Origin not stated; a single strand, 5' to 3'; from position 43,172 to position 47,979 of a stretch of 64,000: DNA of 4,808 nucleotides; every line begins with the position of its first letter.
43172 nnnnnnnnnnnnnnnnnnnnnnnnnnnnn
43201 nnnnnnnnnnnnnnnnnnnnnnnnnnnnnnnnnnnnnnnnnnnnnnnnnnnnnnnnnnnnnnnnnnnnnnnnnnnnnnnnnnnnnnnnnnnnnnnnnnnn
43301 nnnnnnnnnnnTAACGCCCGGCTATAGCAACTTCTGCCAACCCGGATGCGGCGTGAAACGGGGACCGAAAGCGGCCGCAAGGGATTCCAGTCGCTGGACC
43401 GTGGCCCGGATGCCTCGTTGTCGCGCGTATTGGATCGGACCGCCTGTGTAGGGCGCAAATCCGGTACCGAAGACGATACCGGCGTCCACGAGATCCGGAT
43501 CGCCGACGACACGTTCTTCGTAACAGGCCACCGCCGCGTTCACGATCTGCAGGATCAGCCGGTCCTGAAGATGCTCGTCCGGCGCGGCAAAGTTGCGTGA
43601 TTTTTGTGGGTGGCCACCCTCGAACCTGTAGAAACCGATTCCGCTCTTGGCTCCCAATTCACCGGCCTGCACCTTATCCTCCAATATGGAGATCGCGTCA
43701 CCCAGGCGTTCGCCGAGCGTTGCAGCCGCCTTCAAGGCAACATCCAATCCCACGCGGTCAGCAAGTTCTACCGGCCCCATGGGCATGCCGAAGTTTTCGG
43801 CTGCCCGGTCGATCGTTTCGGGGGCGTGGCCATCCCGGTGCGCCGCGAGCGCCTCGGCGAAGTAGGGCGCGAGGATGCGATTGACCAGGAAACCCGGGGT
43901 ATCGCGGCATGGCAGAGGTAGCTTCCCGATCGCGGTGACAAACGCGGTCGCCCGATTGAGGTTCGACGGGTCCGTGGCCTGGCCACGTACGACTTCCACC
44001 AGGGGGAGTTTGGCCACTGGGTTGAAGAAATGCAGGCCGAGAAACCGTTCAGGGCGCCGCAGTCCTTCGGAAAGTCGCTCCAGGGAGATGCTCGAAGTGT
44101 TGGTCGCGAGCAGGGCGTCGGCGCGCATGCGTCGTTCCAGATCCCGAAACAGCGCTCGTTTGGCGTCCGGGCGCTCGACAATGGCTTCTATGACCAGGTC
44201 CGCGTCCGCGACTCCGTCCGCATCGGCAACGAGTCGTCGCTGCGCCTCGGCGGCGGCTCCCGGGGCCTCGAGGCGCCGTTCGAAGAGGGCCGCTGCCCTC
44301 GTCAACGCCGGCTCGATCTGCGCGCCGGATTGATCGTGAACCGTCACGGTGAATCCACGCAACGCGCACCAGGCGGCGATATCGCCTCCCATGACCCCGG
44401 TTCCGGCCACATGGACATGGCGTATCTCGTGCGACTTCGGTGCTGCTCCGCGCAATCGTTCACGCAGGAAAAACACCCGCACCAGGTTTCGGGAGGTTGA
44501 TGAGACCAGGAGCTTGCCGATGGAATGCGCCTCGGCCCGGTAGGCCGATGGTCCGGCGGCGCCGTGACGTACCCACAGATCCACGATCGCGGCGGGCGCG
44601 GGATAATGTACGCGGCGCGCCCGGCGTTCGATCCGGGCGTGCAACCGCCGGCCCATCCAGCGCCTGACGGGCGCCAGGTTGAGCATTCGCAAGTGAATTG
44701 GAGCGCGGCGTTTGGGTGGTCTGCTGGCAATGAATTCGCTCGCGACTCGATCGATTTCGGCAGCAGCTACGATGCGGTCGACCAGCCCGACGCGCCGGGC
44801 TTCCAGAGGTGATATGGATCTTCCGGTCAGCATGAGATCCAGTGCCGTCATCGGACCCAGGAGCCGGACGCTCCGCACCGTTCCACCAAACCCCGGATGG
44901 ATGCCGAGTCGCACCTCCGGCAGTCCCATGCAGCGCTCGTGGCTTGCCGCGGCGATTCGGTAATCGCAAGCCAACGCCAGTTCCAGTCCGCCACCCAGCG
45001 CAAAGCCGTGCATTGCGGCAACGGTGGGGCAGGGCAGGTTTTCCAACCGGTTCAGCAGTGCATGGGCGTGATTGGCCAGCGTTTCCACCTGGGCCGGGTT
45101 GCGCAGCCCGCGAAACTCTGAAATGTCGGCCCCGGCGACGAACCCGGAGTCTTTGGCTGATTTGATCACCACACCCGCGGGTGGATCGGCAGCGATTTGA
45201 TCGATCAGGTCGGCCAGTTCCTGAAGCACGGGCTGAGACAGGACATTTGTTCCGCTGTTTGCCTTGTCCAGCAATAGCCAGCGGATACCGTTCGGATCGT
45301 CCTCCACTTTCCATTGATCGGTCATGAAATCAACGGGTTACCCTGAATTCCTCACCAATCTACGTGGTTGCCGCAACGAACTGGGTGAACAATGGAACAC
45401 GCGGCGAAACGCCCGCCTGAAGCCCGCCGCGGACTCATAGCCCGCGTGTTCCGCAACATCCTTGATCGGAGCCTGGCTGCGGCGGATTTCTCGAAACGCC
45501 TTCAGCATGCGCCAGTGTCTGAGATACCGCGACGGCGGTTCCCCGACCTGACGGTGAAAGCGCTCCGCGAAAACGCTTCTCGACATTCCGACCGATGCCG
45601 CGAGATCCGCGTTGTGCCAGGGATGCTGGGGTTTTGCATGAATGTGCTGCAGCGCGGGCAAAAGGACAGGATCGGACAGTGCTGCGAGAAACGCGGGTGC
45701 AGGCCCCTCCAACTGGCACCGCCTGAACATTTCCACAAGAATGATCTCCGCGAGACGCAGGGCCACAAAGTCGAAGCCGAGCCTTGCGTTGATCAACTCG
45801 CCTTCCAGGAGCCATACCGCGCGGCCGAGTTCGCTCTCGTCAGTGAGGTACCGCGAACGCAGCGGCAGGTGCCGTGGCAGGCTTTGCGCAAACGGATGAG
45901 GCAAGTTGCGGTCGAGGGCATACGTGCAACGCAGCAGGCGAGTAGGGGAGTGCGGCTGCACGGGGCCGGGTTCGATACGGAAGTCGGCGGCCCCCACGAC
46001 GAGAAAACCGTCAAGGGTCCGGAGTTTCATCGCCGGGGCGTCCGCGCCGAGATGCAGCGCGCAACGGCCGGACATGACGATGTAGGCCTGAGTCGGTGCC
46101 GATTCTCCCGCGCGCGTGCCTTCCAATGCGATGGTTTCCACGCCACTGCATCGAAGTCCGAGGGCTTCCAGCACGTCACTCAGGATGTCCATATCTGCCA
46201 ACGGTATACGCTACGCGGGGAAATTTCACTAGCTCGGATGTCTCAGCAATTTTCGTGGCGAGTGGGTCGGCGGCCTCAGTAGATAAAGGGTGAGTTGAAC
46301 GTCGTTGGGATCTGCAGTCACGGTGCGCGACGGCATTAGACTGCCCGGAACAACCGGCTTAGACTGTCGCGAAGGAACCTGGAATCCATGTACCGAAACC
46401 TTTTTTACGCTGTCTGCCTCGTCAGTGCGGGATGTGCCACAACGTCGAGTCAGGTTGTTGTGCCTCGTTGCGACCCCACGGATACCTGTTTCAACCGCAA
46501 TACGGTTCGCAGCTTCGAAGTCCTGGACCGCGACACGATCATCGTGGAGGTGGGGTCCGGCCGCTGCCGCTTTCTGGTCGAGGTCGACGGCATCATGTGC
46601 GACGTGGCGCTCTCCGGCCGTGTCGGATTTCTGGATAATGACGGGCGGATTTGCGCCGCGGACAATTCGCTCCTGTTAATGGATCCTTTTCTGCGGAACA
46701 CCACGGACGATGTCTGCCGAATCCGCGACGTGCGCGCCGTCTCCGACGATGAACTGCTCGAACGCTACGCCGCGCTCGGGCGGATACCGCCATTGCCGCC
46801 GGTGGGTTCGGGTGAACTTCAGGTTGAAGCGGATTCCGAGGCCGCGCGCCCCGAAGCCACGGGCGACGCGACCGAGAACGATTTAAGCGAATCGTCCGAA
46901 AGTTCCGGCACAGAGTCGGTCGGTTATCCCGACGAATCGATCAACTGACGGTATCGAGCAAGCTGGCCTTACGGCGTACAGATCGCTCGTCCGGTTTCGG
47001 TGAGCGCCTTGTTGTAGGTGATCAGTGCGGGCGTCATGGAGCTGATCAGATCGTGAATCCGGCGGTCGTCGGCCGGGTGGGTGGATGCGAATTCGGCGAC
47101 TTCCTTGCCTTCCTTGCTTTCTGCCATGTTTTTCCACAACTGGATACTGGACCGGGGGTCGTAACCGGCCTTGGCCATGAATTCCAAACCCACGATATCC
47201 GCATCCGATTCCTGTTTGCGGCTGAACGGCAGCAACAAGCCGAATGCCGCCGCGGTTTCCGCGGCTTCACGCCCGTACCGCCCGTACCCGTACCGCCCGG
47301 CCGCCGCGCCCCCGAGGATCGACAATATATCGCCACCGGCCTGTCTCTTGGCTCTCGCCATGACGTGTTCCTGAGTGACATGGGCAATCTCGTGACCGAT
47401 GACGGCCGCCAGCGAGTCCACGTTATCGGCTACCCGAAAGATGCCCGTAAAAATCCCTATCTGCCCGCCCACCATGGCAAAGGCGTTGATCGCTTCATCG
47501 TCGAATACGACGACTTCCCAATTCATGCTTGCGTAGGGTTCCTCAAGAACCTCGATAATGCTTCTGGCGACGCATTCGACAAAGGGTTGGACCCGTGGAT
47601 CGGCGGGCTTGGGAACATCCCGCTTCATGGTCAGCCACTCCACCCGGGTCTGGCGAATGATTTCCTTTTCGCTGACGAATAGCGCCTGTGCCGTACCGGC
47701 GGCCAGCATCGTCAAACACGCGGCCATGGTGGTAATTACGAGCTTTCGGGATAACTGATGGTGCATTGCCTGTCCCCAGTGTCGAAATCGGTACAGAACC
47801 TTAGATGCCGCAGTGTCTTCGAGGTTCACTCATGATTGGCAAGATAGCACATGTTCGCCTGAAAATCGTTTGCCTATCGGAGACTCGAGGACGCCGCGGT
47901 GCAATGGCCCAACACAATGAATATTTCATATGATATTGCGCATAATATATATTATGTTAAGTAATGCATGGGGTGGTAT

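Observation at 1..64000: Window-wide excess of deletion-type pseudogenes: signature of ongoing genome reduction (or of a problematic assembly)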

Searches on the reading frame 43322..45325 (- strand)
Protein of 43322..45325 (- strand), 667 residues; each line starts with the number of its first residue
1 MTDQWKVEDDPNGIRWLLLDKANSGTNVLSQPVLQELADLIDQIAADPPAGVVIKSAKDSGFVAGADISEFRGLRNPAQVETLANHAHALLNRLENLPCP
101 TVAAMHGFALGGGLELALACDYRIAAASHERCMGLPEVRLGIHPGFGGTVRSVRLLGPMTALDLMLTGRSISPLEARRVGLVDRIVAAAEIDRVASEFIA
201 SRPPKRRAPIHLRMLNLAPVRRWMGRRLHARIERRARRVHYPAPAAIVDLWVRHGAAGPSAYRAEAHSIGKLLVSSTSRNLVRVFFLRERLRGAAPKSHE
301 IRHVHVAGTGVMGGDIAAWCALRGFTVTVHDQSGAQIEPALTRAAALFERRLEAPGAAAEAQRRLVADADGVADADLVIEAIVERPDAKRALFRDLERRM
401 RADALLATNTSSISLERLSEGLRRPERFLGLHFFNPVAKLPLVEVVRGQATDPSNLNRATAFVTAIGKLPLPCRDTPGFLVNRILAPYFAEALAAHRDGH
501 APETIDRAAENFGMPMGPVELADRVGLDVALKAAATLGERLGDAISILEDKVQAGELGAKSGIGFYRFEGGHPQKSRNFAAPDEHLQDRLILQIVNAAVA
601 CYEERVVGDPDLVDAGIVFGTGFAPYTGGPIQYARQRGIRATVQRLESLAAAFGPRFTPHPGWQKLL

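Call 67: search_protein_families(library=ncbifam, proteins=[window:43322-45325:-], max_evalue=0.001)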
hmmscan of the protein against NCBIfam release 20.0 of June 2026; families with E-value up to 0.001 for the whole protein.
window:43322-45325:- (667 aa): 84 families (the best 25 are shown)
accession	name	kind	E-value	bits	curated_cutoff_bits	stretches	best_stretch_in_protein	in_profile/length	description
NF008363.0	PRK11154.1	equivalog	4.5e-145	484.5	869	1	3-661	5-693/708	fatty acid oxidation complex subunit alpha FadJ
NF008727.0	PRK11730.1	equivalog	6.9e-136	454.4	870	1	6-650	9-691/717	fatty acid oxidation complex subunit alpha FadB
TIGR02440.1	FadJ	equivalog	6.2e-125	418.1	968.45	1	10-659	7-684/699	fatty acid oxidation complex subunit alpha FadJ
TIGR02437.1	FadB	equivalog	8.9e-115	384.6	933.55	1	11-643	14-684/714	fatty acid oxidation complex subunit alpha FadB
TIGR02441.1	fa_ox_alpha_mit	equivalog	2.1e-108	363.3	964.65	2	236-659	267-721/737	fatty acid oxidation complex subunit alpha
NF006124.0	PRK08268.1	subfamily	5.9e-73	246.6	508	1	299-583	5-302/507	3-hydroxyacyl-CoA dehydrogenase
NF004474.0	PRK05808.1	subfamily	3.6e-62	210.2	408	1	300-568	2-282/283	3-hydroxybutyryl-CoA dehydrogenase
TIGR02279.1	PaaC-3OHAcCoADH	equivalog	5.2e-61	207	669.4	1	302-572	6-289/503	3-hydroxyacyl-CoA dehydrogenase PaaH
NF005715.0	PRK07530.1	equivalog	2e-59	201.4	420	1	299-577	2-292/292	3-hydroxybutyryl-CoA dehydrogenase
NF005875.0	PRK07819.1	subfamily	2.8e-55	187.8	319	1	298-568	2-286/287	3-hydroxybutyryl-CoA dehydrogenase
NF006722.0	PRK09260.1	equivalog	2.4e-54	184.5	429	1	301-571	2-284/289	3-hydroxyacyl-CoA dehydrogenase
NF006143.0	PRK08293.1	equivalog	1e-51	176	312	1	300-569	3-288/291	3-hydroxyacyl-CoA dehydrogenase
NF052272.1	Staph_FadB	exception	1.2e-45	156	999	2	301-569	3-289/752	3-hydroxyacyl-CoA dehydrogenase/crotonase FadB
NF005803.0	PRK07658.1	equivalog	6.3e-44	150.3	313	1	24-191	20-185/257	enoyl-CoA hydratase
NF004699.0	PRK06035.1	equivalog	4.8e-41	140.8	500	1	300-544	2-257/294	3-hydroxyacyl-CoA dehydrogenase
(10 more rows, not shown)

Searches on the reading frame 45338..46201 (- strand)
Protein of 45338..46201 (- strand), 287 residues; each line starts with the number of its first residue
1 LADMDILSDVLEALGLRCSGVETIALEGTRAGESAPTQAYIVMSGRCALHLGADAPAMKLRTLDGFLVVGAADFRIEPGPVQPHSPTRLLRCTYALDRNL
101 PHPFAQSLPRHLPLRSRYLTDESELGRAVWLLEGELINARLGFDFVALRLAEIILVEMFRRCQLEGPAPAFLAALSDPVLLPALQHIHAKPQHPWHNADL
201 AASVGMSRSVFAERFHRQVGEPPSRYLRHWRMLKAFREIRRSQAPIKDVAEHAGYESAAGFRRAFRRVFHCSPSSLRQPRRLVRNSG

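Call 67: search_protein_families(library=ncbifam, proteins=[window:45338-46201:-], max_evalue=0.001)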
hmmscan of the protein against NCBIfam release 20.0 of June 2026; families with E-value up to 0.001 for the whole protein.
window:45338-46201:- (287 aa): 26 families (the best 25 are shown)
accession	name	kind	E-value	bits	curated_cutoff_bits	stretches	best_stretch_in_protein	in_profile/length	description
NF040475.1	chlor_reg_RclR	equivalog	4.1e-17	62.4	400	1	105-278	102-277/284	reactive chlorine-specific transcriptional regulator RclR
NF006902.0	PRK09393.1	equivalog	5.9e-16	58.5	425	1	180-278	222-320/327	transcriptional regulator FtrA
NF012144.2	ramA_TF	equivalog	3.6e-10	40.3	180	1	185-278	12-105/108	RamA family antibiotic efflux transcriptional regulator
NF010028.0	PRK13503.1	equivalog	3.7e-10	39.7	288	1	200-280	193-273/278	HTH-type transcriptional activator RhaS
NF007584.0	PRK10219.1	equivalog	4.7e-10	39.8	174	1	199-278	26-105/107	superoxide response transcriptional regulator SoxS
NF007860.0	PRK10572.1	equivalog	2.4e-09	36.4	208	1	169-280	174-285/292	arabinose operon transcriptional regulator AraC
NF041686.2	ant_diox_reg_AndR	equivalog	5.1e-09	36.2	350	1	136-275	173-316/321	anthranilate 1,2-dioxygenase regulatory protein AndR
NF049968.1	QhpR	equivalog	3e-08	33.2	250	1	192-277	200-284/284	AraC-like transcriptional regulator QhpR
NF047455.1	TF_Staph_AryK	equivalog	9.1e-08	30.8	850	1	186-280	165-259/759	transcriptional regulator AryK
NF052371.1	TransRegGbdRPseu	equivalog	3.4e-07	29.6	480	1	184-278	231-325/365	choline metabolism transcriptional regulator GbdR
NF049932.1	TranspRegBtr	equivalog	6.5e-07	28.2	900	1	198-281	184-267/531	bacillibactin transport transcriptional regulator Btr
NF047788.1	TransRegPocR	equivalog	7.6e-07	28.7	500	1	183-278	194-289/296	transcriptional regulator PocR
TIGR02297.1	HpaA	equivalog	1.6e-06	27.6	274.65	1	129-278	138-286/287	4-hydroxyphenylacetate catabolism regulatory protein HpaA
NF007407.0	PRK09940.1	equivalog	4.4e-06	26.5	348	1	187-282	143-236/253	transcriptional regulator YdeO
TIGR04094.1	adjacent_YSIRK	equivalog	6e-06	25.5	200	1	184-274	291-380/383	YSIRK-targeted surface antigen transcriptional regulator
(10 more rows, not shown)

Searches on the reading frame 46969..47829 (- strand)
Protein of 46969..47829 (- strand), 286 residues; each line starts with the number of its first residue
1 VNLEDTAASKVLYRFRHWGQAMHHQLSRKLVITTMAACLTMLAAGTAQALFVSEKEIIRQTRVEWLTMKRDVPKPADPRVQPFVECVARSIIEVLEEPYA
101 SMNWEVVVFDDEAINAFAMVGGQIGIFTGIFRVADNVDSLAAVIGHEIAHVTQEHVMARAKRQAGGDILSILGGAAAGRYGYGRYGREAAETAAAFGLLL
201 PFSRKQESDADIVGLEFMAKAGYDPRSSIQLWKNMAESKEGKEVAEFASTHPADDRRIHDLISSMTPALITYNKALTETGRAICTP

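Call 67: search_protein_families(library=ncbifam, proteins=[window:46969-47829:-], max_evalue=0.001)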
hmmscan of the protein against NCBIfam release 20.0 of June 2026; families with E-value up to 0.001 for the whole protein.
window:46969-47829:- (286 aa): 5 families
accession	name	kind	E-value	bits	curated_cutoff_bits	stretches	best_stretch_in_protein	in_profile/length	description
NF052400.1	M48_BAM_BepA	equivalog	3.2e-29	102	570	1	76-260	65-252/483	beta-barrel assembly-enhancing protease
NF052399.1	M48_lipo_LoiP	exception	3.5e-13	49.6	365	1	94-260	77-239/247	metalloprotease LoiP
NF003965.0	PRK05457.1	equivalog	0.00013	21.4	245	0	104-153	95-147/285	protease HtpX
NF002669.0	PRK02391.1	equivalog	0.00019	20.7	341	0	106-157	97-151/298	zinc metalloprotease HtpX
NF003425.0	PRK04897.1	equivalog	0.00064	19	355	0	105-156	99-153/298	zinc metalloprotease HtpX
